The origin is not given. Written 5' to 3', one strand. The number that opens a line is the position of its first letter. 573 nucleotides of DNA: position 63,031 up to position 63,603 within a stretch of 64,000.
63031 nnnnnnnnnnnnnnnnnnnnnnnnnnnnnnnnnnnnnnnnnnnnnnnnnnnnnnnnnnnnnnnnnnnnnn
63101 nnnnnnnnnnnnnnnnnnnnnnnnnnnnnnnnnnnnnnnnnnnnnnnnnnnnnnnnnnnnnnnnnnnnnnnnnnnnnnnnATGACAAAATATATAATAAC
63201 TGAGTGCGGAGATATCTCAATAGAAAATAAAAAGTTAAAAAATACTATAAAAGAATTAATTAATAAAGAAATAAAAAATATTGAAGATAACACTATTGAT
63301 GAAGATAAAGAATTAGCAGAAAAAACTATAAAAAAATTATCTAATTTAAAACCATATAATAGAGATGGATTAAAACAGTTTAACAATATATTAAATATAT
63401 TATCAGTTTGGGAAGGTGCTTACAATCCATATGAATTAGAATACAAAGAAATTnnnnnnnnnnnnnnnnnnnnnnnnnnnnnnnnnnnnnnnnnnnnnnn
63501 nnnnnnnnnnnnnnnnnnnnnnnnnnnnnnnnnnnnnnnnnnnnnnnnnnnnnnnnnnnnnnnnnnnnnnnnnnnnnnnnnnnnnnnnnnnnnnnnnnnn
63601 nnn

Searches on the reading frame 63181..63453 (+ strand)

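Call 59: search_protein_families(library=pfam, proteins=[window:63181-63453:+], max_evalue=0.1)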
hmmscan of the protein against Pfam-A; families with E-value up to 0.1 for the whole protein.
window:63181-63453:+ (91 aa): 0 families

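Call 60: search_protein_families(library=phrogs, proteins=[window:63181-63453:+], max_evalue=0.01)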
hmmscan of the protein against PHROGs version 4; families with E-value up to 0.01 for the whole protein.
window:63181-63453:+ (91 aa): 1 family
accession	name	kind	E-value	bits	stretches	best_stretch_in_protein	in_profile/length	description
phrog_34504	-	unknown function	0.0009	19.4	1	8-75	11-77/386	-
